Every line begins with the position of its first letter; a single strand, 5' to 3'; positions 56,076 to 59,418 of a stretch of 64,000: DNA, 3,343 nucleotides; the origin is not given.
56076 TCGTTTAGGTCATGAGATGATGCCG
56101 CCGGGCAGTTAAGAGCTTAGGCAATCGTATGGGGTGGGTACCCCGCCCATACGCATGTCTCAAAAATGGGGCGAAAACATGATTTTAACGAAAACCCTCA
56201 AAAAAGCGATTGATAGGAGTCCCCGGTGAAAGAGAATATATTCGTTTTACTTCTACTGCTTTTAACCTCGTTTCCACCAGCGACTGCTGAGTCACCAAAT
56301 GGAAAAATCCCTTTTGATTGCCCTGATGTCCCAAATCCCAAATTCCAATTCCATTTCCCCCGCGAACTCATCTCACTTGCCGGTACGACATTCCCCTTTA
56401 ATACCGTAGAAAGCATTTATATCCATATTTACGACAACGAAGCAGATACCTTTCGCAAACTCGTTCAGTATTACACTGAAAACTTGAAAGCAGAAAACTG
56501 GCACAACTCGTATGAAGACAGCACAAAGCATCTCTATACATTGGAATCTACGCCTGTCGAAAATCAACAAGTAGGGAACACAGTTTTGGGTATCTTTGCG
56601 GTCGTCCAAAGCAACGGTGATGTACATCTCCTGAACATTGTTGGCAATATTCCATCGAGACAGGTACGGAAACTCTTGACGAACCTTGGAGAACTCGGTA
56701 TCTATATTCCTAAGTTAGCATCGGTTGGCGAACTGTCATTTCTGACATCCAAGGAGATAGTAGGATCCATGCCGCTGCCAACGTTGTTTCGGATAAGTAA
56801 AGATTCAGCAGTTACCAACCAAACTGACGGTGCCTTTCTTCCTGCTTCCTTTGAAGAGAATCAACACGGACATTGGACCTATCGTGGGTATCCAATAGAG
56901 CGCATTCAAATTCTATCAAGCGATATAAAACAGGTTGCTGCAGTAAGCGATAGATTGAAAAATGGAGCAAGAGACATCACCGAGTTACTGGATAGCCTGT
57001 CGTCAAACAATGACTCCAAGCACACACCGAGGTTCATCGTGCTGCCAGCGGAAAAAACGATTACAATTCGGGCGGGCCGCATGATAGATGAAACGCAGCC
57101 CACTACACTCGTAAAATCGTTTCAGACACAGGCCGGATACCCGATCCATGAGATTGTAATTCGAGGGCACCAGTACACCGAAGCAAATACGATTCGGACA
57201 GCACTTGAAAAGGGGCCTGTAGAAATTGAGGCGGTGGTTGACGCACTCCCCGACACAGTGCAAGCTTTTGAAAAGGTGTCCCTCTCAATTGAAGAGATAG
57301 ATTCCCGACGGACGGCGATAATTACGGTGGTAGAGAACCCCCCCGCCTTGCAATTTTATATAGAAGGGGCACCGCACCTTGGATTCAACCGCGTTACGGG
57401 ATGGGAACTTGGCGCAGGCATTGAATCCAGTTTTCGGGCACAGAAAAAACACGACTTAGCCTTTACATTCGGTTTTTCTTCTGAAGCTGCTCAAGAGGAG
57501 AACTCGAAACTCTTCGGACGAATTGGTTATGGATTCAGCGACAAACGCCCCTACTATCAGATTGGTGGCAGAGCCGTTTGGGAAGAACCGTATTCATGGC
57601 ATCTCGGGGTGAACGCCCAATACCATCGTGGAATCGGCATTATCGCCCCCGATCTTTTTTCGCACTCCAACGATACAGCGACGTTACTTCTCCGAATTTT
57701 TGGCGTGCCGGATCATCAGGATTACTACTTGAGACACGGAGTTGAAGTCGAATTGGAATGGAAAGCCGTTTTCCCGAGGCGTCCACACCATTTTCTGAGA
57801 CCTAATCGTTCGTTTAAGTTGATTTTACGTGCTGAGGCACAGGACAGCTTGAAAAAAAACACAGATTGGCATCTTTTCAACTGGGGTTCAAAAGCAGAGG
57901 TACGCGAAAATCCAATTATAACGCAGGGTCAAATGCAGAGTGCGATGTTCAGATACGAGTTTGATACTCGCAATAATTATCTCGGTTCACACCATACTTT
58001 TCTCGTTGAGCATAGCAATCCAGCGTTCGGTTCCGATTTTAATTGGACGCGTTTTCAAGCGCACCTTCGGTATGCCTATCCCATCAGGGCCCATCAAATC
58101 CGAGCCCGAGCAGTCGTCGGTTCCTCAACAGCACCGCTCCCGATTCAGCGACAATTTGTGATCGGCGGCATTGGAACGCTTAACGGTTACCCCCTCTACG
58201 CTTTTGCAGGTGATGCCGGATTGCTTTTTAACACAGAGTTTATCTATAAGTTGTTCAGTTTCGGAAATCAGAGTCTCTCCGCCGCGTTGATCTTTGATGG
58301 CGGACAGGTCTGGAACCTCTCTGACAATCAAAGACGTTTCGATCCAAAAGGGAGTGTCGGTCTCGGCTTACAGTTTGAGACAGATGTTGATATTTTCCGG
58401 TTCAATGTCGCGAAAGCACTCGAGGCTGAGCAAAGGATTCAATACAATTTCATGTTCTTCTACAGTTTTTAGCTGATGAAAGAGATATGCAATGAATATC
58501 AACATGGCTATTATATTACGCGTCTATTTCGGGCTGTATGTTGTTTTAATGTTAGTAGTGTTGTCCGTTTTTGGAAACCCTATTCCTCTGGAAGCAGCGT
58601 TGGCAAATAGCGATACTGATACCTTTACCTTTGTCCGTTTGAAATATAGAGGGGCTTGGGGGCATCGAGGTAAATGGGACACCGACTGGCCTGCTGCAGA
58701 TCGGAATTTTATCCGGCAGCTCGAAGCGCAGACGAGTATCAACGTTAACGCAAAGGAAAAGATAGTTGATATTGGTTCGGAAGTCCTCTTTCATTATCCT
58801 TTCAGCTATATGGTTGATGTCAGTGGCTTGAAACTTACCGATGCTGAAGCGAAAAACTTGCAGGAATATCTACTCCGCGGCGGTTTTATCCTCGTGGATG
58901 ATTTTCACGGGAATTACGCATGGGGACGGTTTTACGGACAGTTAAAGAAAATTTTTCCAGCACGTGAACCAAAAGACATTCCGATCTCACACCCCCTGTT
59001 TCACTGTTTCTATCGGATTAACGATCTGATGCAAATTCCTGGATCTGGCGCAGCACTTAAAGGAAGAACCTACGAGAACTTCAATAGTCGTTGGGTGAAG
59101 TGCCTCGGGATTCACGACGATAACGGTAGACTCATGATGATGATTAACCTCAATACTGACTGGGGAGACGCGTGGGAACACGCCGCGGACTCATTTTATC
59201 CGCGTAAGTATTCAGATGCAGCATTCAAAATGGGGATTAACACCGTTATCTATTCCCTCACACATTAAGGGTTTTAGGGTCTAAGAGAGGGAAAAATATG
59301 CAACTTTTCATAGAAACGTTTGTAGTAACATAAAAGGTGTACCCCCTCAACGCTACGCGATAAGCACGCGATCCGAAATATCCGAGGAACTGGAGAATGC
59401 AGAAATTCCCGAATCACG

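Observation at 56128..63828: Tandemly duplicated Omp85/POTRA-like barrel + small secreted protein cassette with a PA14 inner-membrane protein in between: candidate undescribed outer-membrane transport/assembly system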

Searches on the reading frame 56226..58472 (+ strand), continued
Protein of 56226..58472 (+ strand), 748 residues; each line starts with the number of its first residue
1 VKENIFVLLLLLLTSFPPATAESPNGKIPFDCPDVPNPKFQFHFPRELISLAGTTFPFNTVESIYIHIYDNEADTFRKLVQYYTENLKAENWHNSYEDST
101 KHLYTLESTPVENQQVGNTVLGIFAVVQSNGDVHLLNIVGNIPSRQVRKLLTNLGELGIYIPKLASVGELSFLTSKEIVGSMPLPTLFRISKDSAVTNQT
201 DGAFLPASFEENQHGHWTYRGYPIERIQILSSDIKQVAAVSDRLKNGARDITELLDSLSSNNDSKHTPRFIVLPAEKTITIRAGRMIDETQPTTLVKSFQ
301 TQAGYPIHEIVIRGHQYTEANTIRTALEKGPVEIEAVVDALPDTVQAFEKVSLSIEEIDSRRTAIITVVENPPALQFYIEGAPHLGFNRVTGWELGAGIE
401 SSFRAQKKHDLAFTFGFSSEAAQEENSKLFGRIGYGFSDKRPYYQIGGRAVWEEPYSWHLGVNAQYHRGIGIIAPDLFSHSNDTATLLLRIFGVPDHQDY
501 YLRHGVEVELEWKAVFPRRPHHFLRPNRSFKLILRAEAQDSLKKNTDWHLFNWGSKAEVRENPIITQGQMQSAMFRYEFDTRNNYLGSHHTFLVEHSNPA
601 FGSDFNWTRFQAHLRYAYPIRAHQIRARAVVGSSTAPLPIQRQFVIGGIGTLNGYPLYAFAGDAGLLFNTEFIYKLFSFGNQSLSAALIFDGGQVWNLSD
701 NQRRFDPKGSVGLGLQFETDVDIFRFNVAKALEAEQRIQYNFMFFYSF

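Call 73: search_protein_families(library=ncbifam, proteins=[P0409, P0318, P0334, P0335, P0341, P0397, P0415, P0292, P0317, P0302], max_evalue=0.001)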
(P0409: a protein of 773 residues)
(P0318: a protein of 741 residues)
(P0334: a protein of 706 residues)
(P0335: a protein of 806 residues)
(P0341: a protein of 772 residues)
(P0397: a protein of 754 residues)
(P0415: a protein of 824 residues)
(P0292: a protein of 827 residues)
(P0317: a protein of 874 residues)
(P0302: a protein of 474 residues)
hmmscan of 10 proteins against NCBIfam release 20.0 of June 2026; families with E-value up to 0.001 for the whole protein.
P0409 (773 aa): 1 family
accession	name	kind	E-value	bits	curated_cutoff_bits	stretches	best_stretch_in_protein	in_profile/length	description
NF047779.1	Omp85_fam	subfamily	1.2e-07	31.6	200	1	597-718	244-377/423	Omp85 family outer membrane protein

P0318 (741 aa): 4 families
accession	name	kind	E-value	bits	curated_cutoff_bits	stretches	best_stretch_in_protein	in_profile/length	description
TIGR03303.1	OM_YaeT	equivalog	1e-27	96.8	297.15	3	356-731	366-729/741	outer membrane protein assembly factor BamA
NF047779.1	Omp85_fam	subfamily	1.1e-12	48.1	200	1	493-721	155-405/423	Omp85 family outer membrane protein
NF047950.2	ATportTamA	equivalog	5e-09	35.3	625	1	569-727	393-554/569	autotransporter assembly complex protein TamA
NF052279.1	lipo_TamL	exception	9.5e-06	24.3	400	0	285-406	231-353/747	translocation and assembly module lipoprotein TamL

P0334 (706 aa): 3 families
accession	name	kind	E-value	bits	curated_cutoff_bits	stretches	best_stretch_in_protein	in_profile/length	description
TIGR03303.1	OM_YaeT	equivalog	9.5e-27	93.7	297.15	2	152-323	2-177/741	outer membrane protein assembly factor BamA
NF058613.1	OMPAssmBamADein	equivalog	9.5e-07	27.1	1050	1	153-315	31-203/857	outer membrane protein assembly factor BamA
NF008287.0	PRK11067.1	subfamily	2.4e-05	22.9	1181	1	150-326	23-205/802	outer membrane protein assembly factor BamA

P0335 (806 aa): 3 families
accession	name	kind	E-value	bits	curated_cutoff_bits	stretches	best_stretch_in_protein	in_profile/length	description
NF047779.1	Omp85_fam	subfamily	3.3e-12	46.6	200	1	605-784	217-403/423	Omp85 family outer membrane protein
TIGR03303.1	OM_YaeT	equivalog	5.6e-12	44.8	297.15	1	644-795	550-727/741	outer membrane protein assembly factor BamA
NF047950.2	ATportTamA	equivalog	2.1e-09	36.5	625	1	652-798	402-559/569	autotransporter assembly complex protein TamA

P0341 (772 aa): 3 families
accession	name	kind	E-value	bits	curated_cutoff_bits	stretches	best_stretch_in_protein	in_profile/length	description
TIGR03303.1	OM_YaeT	equivalog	9.2e-19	67.3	297.15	2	604-757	550-723/741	outer membrane protein assembly factor BamA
NF047779.1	Omp85_fam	subfamily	1.4e-06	28.1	200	1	672-744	319-394/423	Omp85 family outer membrane protein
NF047950.2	ATportTamA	equivalog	8.2e-05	21.4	625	0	663-758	453-553/569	autotransporter assembly complex protein TamA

P0397 (754 aa): 0 families

P0415 (824 aa): 4 families
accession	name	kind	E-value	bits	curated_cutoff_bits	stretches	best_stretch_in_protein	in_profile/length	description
NF047779.1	Omp85_fam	subfamily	7e-16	58.7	200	1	619-799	219-400/423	Omp85 family outer membrane protein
TIGR03303.1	OM_YaeT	equivalog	6.6e-08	31.4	297.15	1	567-795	473-708/741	outer membrane protein assembly factor BamA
NF052521.1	TafC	equivalog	3.6e-05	23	410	1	118-203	274-360/373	TafC family fimbrial protein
NF010374.0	PRK13800.1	equivalog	4.5e-05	21.9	1196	1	322-416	647-741/898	fumarate reductase/succinate dehydrogenase flavoprotein subunit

P0292 (827 aa): 6 families
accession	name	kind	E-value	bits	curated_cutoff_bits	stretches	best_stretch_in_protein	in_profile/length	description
NF047779.1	Omp85_fam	subfamily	2.8e-11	43.5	200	1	673-801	246-395/423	Omp85 family outer membrane protein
NF047950.2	ATportTamA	equivalog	1.7e-06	27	625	1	675-816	401-556/569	autotransporter assembly complex protein TamA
TIGR03303.1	OM_YaeT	equivalog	1.7e-05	23.4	297.15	1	664-813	550-724/741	outer membrane protein assembly factor BamA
NF052279.1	lipo_TamL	exception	2.2e-05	23.1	400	1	654-781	517-671/747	translocation and assembly module lipoprotein TamL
NF058626.1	GFO_1090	equivalog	0.00036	20.2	150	1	56-178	35-163/177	GFO_1090 family protein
NF058613.1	OMPAssmBamADein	equivalog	0.00036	18.6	1050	1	685-802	715-826/857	outer membrane protein assembly factor BamA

P0317 (874 aa): 4 families
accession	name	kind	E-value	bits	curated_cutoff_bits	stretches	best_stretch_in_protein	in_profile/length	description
TIGR03303.1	OM_YaeT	equivalog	3.2e-21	75.4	297.15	1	358-859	245-723/741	outer membrane protein assembly factor BamA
NF047779.1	Omp85_fam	subfamily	2.1e-10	40.6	200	1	762-839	318-393/423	Omp85 family outer membrane protein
NF058613.1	OMPAssmBamADein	equivalog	2.9e-10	38.8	1050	1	664-847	651-829/857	outer membrane protein assembly factor BamA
NF047950.2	ATportTamA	equivalog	2.1e-06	26.6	625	0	262-308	193-239/569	autotransporter assembly complex protein TamA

P0302 (474 aa): 5 families
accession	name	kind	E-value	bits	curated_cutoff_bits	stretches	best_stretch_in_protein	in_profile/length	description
NF047779.1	Omp85_fam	subfamily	1.3e-20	74.2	200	1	308-444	246-395/423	Omp85 family outer membrane protein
TIGR03303.1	OM_YaeT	equivalog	4.1e-17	61.8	297.15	2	306-461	553-725/741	outer membrane protein assembly factor BamA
NF058613.1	OMPAssmBamADein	equivalog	9.1e-08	30.5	1050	1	338-444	718-823/857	outer membrane protein assembly factor BamA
NF052279.1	lipo_TamL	exception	8.1e-05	21.2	400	1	330-427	564-674/747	translocation and assembly module lipoprotein TamL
NF047950.2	ATportTamA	equivalog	0.00041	19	625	1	311-460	402-553/569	autotransporter assembly complex protein TamA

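Call 74: list_cluster_members(proteins=[P0409, P0318, P0334, P0335, P0341, P0397, P0415, P0292, P0317, P0306])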
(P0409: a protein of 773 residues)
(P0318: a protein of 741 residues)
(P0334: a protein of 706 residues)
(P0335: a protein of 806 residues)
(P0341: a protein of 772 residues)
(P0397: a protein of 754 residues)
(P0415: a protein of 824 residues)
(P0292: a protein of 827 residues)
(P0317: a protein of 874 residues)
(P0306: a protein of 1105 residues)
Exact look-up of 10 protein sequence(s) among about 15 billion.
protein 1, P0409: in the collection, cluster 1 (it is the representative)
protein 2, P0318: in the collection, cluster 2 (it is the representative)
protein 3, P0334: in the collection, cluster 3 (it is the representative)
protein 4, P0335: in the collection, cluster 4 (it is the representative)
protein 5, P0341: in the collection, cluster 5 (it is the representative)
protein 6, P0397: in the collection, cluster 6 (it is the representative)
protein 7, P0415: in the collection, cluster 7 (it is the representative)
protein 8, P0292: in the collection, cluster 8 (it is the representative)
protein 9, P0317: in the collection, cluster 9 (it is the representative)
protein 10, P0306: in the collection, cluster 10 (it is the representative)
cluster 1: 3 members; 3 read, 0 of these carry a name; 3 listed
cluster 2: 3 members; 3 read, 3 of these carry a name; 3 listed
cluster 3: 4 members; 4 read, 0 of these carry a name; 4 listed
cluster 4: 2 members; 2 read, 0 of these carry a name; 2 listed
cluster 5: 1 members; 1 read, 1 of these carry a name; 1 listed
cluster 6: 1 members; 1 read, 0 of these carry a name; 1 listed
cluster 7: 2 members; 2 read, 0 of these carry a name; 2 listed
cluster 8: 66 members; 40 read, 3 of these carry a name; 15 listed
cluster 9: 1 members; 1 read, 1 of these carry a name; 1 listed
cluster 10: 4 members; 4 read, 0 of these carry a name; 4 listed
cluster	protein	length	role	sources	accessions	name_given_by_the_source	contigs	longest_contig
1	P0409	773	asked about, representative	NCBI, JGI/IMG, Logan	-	-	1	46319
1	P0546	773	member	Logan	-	-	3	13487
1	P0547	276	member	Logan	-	-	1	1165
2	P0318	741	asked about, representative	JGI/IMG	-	outer membrane protein insertion porin family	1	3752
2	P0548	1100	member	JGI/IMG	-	outer membrane protein insertion porin family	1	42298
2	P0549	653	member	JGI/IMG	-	outer membrane protein insertion porin family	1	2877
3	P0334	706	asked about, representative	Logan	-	-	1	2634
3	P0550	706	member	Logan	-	-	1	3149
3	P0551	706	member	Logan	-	-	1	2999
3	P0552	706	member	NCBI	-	-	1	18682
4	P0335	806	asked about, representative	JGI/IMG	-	-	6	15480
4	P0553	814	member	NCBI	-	-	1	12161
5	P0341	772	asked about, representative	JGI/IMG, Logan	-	hypothetical protein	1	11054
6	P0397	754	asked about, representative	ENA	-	-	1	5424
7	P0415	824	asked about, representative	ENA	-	-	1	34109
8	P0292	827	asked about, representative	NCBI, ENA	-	-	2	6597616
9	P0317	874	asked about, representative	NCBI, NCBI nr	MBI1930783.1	BamA/TamA family outer membrane protein, partial [Candidatus Poribacteria bacterium] | BamA/TamA family outer membrane protein [Candidatus Poribacteria bacterium]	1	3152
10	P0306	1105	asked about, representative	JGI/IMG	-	-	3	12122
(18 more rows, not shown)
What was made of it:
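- Closest known: BAM. Different: A more BamA-like Omp85 exists elsewhere in Poribacteria (calls 73, 74).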

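Call 75: find_encoding_contigs(protein=P0001, flank=8000, max_places=2)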
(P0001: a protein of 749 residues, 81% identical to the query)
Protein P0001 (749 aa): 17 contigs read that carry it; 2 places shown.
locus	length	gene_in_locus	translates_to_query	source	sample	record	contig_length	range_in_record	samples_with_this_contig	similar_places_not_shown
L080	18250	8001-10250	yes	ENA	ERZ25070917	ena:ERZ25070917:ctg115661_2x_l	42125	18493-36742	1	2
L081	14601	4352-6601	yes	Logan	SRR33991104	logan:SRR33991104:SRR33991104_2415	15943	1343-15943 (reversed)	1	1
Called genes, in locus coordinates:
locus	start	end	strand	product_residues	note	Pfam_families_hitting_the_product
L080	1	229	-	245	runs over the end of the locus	PF01905:DevR (weak)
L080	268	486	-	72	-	-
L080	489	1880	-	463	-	PF09706:Cas_CXXC_CXXC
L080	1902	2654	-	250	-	PF21350:Cas6_I-A, PF01881:Cas_Cas6_C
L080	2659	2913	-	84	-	-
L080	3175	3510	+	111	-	PF04542:Sigma70_r2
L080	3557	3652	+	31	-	-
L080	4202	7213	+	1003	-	PF04542:Sigma70_r2, PF08281:Sigma70_r4_2, PF04545:Sigma70_r4, PF15902:Sortilin-Vps10 (faint), PF02012:BNR (faint), PF25852:DUF6242_C (faint)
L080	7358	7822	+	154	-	-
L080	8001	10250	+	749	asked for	PF01103:Omp85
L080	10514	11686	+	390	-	PF07691:PA14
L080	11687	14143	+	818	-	PF01103:Omp85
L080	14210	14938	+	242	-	PF13709:DUF4159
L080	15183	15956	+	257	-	PF05721:PhyH (weak)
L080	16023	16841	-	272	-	PF13385:Laminin_G_3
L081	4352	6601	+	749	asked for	PF01103:Omp85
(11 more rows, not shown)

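Call 86: search_protein_families(library=pfam, alignment_id=A8, max_evalue=0.1)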
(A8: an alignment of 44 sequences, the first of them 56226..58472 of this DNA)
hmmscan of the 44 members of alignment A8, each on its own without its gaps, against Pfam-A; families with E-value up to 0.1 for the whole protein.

A. member 1, window:56226-58472:+ (748 aa): 3 families
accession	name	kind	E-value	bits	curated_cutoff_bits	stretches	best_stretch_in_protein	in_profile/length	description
PF01103.29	Omp85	-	7.4e-13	49.1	24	1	573-745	117-320/325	Omp85 superfamily domain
PF03865.19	ShlB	-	2.2e-05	24.5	22.7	1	605-708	197-302/311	Haemolysin secretion/activation protein ShlB/FhaC/HecB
PF14060.11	DUF4252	-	0.028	15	23.9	1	59-150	35-125/125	Domain of unknown function (DUF4252)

B. families by the number of members that match (of 44 scanned): 19 families
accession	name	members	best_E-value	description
PF01103.29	Omp85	43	7e-18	Omp85 superfamily domain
PF03865.19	ShlB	26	7.2e-08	Haemolysin secretion/activation protein ShlB/FhaC/HecB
PF14060.11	DUF4252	22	2.5e-08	Domain of unknown function (DUF4252)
PF07244.20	POTRA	9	6e-06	Surface antigen variable number repeat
PF18939.6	DUF5686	6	4.5e-06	Family of unknown function (DUF5686)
PF08478.15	POTRA_1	3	6.3e-08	POTRA domain, FtsQ-type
PF20844.2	PCF11_RFEG_rpt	1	0.0011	Pre-mRNA cleavage complex 2 protein Pcf11, RFEGP repeat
PF10730.14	DUF2521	1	0.011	Protein of unknown function (DUF2521)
PF22566.2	UBA_8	1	0.019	UBA-like domain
PF08889.16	WbqC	1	0.028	WbqC-like protein family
PF09982.15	LpxR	1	0.034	Outer membrane protein LpxR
PF14130.12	Cap4_nuclease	1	0.038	Cap4, dsDNA endonuclease domain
PF25524.1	RSLD_CPSF6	1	0.044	CPSF6-like, RSLD domain, N-terminal region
PF19412.4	DUF5982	1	0.062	Domain of unknown function (DUF5982)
PF05697.18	Trigger_N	1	0.062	Bacterial trigger factor protein (TF)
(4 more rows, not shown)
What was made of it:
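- On Omp85 superfamily: 43 of 44 family members hit it (call 86). Pfam POTRA is hit in 9 of 44 members (call 86).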

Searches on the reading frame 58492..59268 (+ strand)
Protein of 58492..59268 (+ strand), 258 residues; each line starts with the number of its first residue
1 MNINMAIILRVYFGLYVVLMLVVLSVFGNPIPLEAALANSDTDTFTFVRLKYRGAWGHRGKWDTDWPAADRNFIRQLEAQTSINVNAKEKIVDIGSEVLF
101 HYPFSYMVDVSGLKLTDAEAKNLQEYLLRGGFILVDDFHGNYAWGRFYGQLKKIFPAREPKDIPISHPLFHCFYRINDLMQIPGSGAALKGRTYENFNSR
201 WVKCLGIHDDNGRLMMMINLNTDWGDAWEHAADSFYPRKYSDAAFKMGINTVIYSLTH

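Call 3: search_protein_families(library=pfam, proteins=[window:58492-59268:+], max_evalue=1)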
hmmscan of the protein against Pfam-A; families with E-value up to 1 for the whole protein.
window:58492-59268:+ (258 aa): 1 family
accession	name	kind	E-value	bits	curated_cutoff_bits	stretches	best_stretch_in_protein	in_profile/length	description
PF13709.12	DUF4159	-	1.3e-49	168.9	25.9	1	46-256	1-202/202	Domain of unknown function (DUF4159)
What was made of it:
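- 58492..59268 (+): B1: DUF4159 protein of the accessory clade (258 aa) with a very hydrophobic N-terminus. It is probably an uncleaved inner-membrane anchor derived from the C-type anchor. Pfam DUF4159 1e-49 (call 3).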

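Call 4: search_protein_families(library=ncbifam, proteins=[window:58492-59268:+], max_evalue=1)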
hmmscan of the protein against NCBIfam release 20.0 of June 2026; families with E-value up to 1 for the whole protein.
window:58492-59268:+ (258 aa): 0 families
